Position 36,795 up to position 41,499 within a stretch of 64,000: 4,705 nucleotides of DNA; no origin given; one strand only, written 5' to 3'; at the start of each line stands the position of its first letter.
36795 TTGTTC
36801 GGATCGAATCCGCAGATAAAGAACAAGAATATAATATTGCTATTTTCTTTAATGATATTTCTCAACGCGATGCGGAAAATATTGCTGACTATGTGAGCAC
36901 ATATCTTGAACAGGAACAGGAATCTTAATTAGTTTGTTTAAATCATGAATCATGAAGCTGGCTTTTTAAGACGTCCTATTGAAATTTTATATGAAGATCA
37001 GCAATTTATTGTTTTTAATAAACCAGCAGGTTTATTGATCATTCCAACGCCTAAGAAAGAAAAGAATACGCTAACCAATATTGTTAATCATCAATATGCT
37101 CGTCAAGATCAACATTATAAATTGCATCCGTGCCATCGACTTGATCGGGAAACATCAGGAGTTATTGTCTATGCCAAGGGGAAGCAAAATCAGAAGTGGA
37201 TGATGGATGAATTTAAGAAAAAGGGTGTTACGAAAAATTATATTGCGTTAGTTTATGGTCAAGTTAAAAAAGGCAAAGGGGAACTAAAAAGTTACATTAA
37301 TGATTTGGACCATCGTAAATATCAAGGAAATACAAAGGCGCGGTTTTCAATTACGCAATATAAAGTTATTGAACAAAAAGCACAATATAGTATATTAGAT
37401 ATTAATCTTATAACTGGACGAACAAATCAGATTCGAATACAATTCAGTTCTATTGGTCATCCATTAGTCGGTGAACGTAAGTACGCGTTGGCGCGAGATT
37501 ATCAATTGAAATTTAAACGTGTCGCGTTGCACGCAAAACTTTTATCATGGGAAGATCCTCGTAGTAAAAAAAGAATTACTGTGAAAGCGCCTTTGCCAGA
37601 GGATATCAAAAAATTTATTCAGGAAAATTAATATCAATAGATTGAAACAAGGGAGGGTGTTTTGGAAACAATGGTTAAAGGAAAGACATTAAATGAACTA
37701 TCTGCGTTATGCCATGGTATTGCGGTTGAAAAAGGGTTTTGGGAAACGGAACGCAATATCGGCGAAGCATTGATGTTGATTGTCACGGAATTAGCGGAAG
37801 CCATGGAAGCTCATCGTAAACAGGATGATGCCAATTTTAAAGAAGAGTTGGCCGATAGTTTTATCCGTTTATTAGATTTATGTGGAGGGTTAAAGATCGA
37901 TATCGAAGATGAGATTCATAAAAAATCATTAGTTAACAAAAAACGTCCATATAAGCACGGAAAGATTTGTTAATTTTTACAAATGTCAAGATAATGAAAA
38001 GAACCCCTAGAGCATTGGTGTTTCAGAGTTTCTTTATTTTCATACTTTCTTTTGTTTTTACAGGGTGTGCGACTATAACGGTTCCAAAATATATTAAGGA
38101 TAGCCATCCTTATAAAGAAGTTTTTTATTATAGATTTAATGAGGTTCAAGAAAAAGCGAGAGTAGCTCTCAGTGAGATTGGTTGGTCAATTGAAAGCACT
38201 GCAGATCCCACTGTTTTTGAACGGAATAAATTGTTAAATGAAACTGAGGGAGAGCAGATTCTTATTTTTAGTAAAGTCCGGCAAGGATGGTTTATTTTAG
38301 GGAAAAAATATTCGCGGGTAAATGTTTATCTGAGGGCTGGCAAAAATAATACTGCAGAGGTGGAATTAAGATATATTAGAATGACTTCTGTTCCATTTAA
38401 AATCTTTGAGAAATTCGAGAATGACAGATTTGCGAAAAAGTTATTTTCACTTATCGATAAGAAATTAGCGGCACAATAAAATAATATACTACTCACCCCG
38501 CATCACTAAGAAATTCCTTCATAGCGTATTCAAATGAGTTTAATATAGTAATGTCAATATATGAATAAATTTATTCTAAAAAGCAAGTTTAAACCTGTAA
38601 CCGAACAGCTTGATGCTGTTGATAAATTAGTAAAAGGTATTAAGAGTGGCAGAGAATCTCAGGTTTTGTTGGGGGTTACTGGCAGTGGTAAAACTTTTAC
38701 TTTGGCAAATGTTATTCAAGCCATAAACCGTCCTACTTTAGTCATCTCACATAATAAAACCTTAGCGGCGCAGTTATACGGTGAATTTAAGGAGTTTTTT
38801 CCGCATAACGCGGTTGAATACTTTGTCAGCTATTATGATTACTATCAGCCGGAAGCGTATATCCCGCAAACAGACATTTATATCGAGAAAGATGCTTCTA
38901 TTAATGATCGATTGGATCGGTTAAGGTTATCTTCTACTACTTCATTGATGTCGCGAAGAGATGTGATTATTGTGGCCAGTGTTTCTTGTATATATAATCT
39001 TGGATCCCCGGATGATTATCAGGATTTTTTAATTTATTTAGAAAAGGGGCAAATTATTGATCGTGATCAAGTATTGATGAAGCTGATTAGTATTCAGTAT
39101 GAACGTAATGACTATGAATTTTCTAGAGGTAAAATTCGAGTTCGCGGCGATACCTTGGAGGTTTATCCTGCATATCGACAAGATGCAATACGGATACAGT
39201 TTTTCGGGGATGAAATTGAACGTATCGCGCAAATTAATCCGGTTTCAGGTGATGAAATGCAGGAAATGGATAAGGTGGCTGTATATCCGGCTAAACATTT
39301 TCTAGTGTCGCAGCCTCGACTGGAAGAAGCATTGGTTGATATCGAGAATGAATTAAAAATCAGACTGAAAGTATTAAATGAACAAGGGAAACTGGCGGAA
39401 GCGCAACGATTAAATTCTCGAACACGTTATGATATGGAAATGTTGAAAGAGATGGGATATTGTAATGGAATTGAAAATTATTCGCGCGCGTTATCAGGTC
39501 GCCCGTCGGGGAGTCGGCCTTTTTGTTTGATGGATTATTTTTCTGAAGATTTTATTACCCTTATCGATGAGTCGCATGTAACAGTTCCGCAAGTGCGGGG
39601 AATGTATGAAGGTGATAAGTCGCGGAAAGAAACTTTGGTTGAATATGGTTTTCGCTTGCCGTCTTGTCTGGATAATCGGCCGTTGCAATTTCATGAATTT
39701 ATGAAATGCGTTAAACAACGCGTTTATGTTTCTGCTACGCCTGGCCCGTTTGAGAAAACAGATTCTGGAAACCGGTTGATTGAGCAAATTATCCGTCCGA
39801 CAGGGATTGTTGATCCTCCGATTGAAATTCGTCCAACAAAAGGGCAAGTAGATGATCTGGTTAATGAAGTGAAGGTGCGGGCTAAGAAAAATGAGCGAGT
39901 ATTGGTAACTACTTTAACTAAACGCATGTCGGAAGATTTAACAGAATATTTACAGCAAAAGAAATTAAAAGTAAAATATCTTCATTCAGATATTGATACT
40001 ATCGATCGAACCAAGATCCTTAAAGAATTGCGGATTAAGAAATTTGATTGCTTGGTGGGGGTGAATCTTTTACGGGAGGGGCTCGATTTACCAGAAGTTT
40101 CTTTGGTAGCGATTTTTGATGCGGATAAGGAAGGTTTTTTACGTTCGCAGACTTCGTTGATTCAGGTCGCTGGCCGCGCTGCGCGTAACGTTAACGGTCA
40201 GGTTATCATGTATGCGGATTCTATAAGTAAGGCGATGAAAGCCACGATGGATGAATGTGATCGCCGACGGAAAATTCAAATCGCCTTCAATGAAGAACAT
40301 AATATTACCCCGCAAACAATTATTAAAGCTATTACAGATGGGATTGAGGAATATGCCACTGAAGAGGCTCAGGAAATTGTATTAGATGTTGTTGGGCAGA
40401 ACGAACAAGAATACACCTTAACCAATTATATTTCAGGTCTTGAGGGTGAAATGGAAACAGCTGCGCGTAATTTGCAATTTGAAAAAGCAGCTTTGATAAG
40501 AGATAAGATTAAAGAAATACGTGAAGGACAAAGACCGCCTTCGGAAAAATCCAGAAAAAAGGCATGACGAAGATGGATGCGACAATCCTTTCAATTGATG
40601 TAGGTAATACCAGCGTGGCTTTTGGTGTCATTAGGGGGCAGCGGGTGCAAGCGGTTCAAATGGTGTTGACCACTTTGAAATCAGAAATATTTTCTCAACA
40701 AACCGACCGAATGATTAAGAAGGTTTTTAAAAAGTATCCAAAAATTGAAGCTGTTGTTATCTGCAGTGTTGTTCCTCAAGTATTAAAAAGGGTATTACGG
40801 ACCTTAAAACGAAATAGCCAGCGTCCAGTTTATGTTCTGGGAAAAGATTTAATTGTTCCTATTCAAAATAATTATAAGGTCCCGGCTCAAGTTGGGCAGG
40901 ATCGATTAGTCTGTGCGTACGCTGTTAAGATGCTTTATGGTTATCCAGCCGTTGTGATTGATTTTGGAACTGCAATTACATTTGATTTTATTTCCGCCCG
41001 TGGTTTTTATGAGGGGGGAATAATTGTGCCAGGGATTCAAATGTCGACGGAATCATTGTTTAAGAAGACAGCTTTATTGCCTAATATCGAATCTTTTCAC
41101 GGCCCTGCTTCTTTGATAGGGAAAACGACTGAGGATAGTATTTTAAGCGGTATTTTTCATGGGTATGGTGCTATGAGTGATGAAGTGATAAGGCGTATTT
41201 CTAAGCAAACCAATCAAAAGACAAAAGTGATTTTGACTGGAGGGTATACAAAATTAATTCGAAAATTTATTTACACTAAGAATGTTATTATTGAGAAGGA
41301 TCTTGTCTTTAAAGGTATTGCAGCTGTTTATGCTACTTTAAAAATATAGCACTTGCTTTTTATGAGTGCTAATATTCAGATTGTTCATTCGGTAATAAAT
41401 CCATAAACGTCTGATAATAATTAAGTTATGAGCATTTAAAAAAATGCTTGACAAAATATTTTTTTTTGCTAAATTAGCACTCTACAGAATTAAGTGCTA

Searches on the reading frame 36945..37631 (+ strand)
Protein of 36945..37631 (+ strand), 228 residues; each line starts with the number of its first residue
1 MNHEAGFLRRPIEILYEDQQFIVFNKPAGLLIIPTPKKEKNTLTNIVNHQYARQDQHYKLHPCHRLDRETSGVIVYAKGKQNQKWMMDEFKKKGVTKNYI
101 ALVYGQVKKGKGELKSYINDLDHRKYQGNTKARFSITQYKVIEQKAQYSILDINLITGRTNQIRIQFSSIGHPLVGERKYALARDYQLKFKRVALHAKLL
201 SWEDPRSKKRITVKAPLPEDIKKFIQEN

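Call 58: search_protein_families(library=pfam, proteins=[window:36945-37631:+], max_evalue=0.001)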
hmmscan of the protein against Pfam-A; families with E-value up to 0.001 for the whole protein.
window:36945-37631:+ (228 aa): 1 family
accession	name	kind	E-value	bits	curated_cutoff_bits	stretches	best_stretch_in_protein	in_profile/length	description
PF00849.27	PseudoU_synth_2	-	1e-31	110.7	26.8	1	20-169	1-152/152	RNA pseudouridylate synthase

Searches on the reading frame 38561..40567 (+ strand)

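Call 58: search_protein_families(library=pfam, proteins=[window:38561-40567:+], max_evalue=0.001)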
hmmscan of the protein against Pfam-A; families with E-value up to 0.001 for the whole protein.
window:38561-40567:+ (668 aa): 8 families
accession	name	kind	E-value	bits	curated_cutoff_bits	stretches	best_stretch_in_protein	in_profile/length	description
PF17757.6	UvrB_inter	-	1e-32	112.5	22.9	1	158-247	1-91/91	UvrB interaction domain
PF00271.37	Helicase_C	-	1e-20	74.5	23.5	1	431-543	4-109/110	Helicase conserved C-terminal domain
PF12344.14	UvrB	-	5e-20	71.5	27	1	550-591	1-42/43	Ultra-violet resistance protein B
PF04851.21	ResIII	-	2.3e-12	47.5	22.5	1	10-122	2-115/164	Type III restriction enzyme, res subunit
PF02151.25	UVR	-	5.1e-10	39.2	21.5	1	622-655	2-35/36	UvrB/uvrC motif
PF00270.35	DEAD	-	5.4e-06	26.7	26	1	26-118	10-109/167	DEAD/DEAH box helicase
PF13191.12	AAA_16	-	0.00039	21.4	32.6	1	15-65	7-59/167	AAA ATPase domain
PF13604.12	AAA_30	-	0.00092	19.4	27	0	15-72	5-62/191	AAA domain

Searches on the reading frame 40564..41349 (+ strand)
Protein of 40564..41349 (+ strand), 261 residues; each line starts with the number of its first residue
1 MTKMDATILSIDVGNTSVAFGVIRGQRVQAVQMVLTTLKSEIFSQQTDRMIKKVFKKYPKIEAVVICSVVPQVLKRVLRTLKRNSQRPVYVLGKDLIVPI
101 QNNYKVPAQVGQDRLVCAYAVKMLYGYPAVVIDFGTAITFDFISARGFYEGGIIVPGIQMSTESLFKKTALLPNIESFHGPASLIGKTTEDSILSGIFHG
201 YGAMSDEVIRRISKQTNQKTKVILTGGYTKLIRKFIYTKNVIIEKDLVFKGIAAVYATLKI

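Call 58: search_protein_families(library=pfam, proteins=[window:40564-41349:+], max_evalue=0.001)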
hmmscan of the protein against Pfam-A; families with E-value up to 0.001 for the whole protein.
window:40564-41349:+ (261 aa): 1 family
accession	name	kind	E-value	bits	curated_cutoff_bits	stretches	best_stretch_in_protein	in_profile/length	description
PF03309.20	Pan_kinase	-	1.6e-52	178.8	24.7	1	8-211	1-205/205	Type III pantothenate kinase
